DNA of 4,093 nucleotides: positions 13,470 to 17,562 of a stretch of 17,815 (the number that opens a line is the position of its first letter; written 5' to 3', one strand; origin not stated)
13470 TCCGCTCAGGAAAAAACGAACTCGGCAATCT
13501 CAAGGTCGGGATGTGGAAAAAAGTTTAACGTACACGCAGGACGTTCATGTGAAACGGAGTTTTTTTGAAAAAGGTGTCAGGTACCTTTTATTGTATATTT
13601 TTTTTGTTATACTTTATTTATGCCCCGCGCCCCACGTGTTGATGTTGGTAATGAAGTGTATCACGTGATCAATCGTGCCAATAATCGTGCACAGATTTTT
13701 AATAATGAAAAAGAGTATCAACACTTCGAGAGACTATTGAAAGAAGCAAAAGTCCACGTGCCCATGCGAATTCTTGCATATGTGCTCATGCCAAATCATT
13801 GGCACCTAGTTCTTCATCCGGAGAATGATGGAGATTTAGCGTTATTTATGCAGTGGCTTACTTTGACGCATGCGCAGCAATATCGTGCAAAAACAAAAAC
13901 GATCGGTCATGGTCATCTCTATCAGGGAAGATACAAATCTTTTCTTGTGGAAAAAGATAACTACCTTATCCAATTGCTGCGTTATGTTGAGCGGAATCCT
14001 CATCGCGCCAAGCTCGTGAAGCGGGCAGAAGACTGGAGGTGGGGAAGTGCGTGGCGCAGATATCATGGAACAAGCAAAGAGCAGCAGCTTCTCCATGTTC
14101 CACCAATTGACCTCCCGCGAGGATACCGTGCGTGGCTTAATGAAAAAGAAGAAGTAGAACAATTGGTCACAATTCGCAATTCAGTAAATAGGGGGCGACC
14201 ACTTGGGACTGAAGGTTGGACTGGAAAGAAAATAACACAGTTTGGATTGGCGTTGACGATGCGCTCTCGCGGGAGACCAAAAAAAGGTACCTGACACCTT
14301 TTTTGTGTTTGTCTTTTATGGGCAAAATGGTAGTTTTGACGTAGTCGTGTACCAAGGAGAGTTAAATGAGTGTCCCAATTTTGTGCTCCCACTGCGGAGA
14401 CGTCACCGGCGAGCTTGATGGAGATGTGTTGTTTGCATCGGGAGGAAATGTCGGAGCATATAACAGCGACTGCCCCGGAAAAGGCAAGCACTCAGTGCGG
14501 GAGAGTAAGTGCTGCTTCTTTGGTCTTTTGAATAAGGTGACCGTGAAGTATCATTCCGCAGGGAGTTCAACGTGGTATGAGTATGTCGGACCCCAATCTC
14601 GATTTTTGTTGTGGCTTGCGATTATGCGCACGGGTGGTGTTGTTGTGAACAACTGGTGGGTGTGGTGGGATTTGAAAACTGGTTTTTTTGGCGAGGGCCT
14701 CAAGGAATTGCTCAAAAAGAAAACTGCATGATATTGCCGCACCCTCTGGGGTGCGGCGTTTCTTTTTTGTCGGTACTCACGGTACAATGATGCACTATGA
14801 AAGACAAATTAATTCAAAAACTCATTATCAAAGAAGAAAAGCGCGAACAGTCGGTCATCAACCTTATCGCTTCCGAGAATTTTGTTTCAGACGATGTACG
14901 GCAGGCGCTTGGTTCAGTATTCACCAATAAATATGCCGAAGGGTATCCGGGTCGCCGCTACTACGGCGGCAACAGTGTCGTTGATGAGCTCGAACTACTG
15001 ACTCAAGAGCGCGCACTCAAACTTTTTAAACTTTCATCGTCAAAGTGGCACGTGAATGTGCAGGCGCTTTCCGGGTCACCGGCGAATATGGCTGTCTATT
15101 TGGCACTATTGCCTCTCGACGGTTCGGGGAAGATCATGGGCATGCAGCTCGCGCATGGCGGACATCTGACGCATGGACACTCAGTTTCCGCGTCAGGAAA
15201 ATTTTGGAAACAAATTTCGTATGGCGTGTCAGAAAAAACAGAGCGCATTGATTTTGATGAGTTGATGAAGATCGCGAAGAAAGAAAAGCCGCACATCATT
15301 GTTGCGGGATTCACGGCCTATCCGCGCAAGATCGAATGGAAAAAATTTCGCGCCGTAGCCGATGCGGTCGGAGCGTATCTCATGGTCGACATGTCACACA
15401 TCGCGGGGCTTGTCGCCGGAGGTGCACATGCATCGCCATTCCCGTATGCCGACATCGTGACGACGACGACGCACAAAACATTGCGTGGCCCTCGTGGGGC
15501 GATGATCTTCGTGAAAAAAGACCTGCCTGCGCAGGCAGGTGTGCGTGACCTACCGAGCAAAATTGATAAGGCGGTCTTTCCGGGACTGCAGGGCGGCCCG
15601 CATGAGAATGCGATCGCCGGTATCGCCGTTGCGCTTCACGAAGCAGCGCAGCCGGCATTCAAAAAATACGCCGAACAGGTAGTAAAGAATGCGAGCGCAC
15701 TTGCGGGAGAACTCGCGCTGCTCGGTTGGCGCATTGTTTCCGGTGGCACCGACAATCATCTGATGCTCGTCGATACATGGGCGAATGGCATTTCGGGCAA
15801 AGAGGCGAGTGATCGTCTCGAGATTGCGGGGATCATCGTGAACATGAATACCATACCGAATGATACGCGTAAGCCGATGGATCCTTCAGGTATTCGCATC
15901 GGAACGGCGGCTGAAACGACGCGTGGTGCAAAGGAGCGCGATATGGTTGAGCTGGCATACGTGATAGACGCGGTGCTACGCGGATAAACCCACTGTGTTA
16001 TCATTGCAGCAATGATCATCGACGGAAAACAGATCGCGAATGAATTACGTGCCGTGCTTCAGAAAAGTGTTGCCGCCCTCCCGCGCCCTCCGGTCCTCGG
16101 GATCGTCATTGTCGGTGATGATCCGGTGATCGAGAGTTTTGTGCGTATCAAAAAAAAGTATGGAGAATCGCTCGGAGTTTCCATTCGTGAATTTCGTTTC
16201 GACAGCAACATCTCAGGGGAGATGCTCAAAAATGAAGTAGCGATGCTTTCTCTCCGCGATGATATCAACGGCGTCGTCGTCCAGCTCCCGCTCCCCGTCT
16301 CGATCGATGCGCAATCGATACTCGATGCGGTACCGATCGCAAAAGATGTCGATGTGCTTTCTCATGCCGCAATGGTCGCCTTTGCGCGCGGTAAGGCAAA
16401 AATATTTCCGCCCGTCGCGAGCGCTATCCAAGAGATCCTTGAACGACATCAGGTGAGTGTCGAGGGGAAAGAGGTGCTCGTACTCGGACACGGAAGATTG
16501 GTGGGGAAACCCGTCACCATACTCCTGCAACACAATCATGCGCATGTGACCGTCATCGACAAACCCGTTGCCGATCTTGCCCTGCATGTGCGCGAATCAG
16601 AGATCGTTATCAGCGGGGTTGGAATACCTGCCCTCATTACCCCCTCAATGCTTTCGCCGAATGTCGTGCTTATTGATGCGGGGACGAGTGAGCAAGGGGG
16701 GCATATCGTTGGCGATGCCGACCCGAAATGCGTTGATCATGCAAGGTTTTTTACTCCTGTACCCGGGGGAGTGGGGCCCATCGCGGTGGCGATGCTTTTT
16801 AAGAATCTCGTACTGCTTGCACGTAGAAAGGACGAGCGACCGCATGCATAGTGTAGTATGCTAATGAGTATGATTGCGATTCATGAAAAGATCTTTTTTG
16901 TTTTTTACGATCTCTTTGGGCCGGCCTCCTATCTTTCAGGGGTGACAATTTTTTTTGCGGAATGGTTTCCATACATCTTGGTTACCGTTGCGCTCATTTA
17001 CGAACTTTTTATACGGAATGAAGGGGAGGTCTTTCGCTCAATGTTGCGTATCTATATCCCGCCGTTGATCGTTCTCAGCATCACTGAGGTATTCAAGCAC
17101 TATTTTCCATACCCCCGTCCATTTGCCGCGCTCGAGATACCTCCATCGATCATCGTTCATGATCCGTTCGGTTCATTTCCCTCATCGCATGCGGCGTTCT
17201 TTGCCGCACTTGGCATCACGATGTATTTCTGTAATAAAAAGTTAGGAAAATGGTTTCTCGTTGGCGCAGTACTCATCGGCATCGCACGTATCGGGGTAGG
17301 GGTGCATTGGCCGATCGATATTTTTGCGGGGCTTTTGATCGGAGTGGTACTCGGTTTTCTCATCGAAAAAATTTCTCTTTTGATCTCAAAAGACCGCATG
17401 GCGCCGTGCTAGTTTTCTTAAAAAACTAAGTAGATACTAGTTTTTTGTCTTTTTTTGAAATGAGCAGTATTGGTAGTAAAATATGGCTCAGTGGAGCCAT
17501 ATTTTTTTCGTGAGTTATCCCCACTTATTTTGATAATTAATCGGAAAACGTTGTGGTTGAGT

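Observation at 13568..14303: HUH tyrosine transposase (RAYT or IS200-like TnpA) bracketed by inverted copies of a 22-nt hairpin (REP-like), forming a minimal 736-bp unit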

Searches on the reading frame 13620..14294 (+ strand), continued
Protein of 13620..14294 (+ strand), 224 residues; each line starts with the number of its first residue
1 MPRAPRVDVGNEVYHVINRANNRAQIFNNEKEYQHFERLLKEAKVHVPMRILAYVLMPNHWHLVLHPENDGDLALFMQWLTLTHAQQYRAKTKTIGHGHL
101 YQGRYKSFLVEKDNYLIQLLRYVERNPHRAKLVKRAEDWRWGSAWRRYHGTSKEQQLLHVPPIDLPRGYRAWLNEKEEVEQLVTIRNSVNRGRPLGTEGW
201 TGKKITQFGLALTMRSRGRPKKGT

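Call 57: get_annotated_region(hit=H2, flank=3000)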
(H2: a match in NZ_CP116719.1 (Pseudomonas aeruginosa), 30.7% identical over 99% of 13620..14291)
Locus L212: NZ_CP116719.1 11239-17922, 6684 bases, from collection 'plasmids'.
description: Pseudomonas aeruginosa strain 2858 plasmid unnamed1
organism: Pseudomonas aeruginosa (NCBI taxid 287)
taxonomy: Bacteria; Pseudomonadota; Gammaproteobacteria; Pseudomonadales; Pseudomonadaceae; Pseudomonas; Pseudomonas aeruginosa
host: -; source: Homo sapiens,urine; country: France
typing (MOB-suite, as given by PLSDB): non-mobilizable
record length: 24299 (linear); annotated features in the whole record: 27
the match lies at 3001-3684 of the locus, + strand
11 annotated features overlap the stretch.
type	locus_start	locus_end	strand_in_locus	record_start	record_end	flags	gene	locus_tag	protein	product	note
CDS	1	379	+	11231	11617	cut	-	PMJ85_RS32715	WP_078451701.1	toxin glutamine deamidase domain-containing protein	-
CDS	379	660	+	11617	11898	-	-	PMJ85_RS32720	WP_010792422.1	YrhB domain-containing protein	-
CDS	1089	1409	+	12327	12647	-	-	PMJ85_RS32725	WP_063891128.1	hypothetical protein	-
CDS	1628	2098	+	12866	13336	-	-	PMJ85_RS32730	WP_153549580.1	hypothetical protein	-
CDS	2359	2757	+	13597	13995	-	-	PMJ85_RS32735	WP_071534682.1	hypothetical protein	-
CDS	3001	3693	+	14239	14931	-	-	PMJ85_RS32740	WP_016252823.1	transposase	-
CDS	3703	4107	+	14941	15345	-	-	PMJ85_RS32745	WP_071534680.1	DNA/RNA non-specific endonuclease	-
CDS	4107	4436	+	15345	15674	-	-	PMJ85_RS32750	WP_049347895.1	hypothetical protein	-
CDS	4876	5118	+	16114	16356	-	-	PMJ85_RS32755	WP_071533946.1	CPCC family cysteine-rich protein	-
CDS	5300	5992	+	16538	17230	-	-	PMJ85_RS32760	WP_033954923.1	transposase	-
CDS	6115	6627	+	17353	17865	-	-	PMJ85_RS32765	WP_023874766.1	hypothetical protein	-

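Call 58: get_annotated_region(hit=H3, flank=1500)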
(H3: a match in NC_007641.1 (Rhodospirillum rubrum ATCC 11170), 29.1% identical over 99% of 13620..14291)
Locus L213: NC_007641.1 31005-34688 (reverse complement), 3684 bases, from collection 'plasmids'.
description: Rhodospirillum rubrum ATCC 11170 plasmid unnamed, complete sequence
organism: Rhodospirillum rubrum ATCC 11170 (NCBI taxid 269796)
taxonomy: Bacteria; Pseudomonadota; Alphaproteobacteria; Rhodospirillales; Rhodospirillaceae; Rhodospirillum; Rhodospirillum rubrum; Rhodospirillum rubrum ATCC 11170
host: -; source: -; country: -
typing (MOB-suite, as given by PLSDB): non-mobilizable; replicon rep_cluster_1063
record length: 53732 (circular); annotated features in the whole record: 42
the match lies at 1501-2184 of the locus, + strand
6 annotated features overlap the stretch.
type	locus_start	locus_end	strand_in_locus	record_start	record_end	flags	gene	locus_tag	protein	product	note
CDS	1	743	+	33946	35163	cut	-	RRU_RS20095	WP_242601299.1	DUF6447 family protein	-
CDS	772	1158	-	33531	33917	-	-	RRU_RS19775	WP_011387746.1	type II toxin-antitoxin system death-on-curing family toxin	-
CDS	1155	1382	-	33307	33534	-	-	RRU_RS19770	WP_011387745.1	transcriptional regulator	-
CDS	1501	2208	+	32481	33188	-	-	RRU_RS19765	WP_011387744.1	transposase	GO:0006313 - DNA transposition [Evidence IEA]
CDS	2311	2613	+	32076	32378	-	-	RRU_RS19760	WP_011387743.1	hypothetical protein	-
CDS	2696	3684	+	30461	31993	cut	-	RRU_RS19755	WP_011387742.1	methyltransferase regulatory domain-containing protein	-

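Call 72: search_protein_families(library=pfam, proteins=[L212:3001-3690:+, L213:1501-2205:+], max_evalue=1)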
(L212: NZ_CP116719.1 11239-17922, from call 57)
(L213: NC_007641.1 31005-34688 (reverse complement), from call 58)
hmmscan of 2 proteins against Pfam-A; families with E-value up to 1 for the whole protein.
L212:3001-3690:+ (230 aa): 1 family
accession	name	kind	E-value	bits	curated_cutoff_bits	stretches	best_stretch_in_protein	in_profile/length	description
PF01797.21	Y1_Tnp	-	7.6e-14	52.3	23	1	12-123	5-119/121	Transposase IS200 like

L213:1501-2205:+ (235 aa): 2 families
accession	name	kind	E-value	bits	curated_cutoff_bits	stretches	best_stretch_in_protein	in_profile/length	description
PF01797.21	Y1_Tnp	-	1.1e-11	45.4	23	1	15-122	8-119/121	Transposase IS200 like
PF07225.17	NDUF_B4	-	0.19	12.1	21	1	122-157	47-81/124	NADH-ubiquinone oxidoreductase B15 subunit (NDUFB4)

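Call 73: search_protein_families(library=ncbifam, proteins=[L212:3001-3690:+, L213:1501-2205:+], max_evalue=0.01)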
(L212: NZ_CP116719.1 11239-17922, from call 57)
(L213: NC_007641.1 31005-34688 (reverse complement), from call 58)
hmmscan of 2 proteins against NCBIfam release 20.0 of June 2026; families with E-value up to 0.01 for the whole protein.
L212:3001-3690:+ (230 aa): 2 families
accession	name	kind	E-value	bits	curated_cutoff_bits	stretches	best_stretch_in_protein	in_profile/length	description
NF047646.1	REP_Tyr_transpos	equivalog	3.6e-21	75.6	80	1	6-141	4-146/146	REP-associated tyrosine transposase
NF033573.1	transpos_IS200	equivalog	2.5e-06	27.7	55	1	11-105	10-108/126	IS200/IS605 family transposase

L213:1501-2205:+ (235 aa): 1 family
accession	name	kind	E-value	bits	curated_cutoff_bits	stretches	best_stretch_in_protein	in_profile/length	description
NF047646.1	REP_Tyr_transpos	equivalog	1e-21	77.4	80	1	21-140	19-146/146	REP-associated tyrosine transposase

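Call 77: find_related_loci(query=A1, collection=viral_contigs, flank=3000)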
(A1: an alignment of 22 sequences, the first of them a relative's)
Query A1 (224 aa) in viral_contigs; peptide patterns used: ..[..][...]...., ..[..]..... (x = any residue, [..] = any of these).
6 stretches matched a pattern; 1 encode a relative of the query (tblastn E <= 1e-3); 1 distinct loci.
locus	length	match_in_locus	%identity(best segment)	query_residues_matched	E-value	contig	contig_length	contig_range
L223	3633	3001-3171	44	1-57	1e-11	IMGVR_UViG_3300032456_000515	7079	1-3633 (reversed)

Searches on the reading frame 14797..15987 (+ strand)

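Call 7: search_protein_families(library=pfam, proteins=[window:14797-15987:+], max_evalue=0.01)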
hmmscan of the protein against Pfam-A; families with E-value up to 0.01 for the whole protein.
window:14797-15987:+ (396 aa): 2 families
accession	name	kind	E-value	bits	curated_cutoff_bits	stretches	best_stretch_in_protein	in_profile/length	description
PF00464.25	SHMT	-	2e-158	527.7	27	1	2-389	4-398/399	Serine hydroxymethyltransferase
PF00155.27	Aminotran_1_2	-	0.00044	20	19.7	1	78-370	56-346/361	Aminotransferase class I and II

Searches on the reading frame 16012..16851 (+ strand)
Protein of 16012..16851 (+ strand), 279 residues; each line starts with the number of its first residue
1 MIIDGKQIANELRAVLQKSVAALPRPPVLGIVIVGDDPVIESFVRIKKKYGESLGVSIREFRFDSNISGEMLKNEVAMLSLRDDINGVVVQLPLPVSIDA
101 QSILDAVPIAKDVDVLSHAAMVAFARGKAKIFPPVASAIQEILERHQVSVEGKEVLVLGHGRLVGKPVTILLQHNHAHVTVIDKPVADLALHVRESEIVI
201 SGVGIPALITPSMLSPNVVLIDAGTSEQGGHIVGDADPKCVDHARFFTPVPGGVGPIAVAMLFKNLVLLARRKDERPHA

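Call 7: search_protein_families(library=pfam, proteins=[window:16012-16851:+], max_evalue=0.01)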
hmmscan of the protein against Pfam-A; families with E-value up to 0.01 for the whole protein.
window:16012-16851:+ (279 aa): 2 families
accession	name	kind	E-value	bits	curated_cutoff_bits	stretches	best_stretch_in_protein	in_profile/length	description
PF02882.25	THF_DHG_CYH_C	-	4.1e-42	143.6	27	1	123-272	7-158/160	Tetrahydrofolate dehydrogenase/cyclohydrolase, NAD(P)-binding domain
PF00763.28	THF_DHG_CYH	-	2.4e-24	86.2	32.8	1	3-114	1-115/115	Tetrahydrofolate dehydrogenase/cyclohydrolase, catalytic domain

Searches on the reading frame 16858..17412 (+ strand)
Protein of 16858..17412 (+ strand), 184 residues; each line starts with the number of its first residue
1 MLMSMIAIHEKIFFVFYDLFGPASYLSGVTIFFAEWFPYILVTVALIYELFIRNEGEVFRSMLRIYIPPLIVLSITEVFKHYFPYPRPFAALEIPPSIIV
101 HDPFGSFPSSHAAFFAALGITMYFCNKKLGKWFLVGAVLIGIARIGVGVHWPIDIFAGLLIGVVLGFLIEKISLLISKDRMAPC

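Call 7: search_protein_families(library=pfam, proteins=[window:16858-17412:+], max_evalue=0.01)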
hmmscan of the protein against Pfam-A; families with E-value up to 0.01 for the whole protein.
window:16858-17412:+ (184 aa): 2 families
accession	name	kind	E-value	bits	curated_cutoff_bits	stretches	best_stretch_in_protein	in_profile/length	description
PF01569.27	PAP2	-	1.2e-19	70.8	27.2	1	72-169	12-121/130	PAP2 superfamily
PF14378.12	PAP2_3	-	6.4e-06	26.5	27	1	96-164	116-186/190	PAP2 superfamily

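Call 42: find_encoding_contigs(protein=window:16870-17412:+, flank=10000, max_places=3)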
Protein window:16870-17412:+ (180 aa): 16 contigs read that carry it; 3 places shown.
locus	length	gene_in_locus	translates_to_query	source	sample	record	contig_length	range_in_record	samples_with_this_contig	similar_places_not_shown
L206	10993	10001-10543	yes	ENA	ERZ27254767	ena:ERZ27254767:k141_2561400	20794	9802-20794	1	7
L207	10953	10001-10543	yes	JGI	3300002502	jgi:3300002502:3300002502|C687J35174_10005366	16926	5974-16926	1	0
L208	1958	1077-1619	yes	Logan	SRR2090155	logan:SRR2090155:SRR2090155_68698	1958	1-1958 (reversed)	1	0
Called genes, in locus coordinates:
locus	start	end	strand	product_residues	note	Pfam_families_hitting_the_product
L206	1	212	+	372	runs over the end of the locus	PF01098:FTSW_RODA_SPOVE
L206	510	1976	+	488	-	PF20154:LNT_N, PF00795:CN_hydrolase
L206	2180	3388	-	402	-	PF13477:Glyco_trans_4_2 (weak), PF13439:Glyco_transf_4, PF13579:Glyco_trans_4_4, PF13524:Glyco_trans_1_2 (faint), PF20706:GT4-conflict, PF00534:Glycos_transf_1, PF13692:Glyco_trans_1_4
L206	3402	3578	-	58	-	-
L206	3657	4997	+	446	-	PF02397:Bac_transf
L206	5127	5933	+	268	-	PF12146:Hydrolase_4 (faint)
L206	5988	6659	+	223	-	PF01479:S4 (weak), PF00849:PseudoU_synth_2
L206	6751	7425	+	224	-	PF01797:Y1_Tnp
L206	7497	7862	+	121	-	-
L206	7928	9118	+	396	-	PF00464:SHMT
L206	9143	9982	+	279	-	PF00763:THF_DHG_CYH, PF02882:THF_DHG_CYH_C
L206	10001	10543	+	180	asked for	PF01569:PAP2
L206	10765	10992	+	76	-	?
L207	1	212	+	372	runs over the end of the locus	PF01098:FTSW_RODA_SPOVE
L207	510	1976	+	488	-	PF20154:LNT_N, PF00795:CN_hydrolase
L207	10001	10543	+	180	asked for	PF01569:PAP2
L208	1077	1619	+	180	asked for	PF01569:PAP2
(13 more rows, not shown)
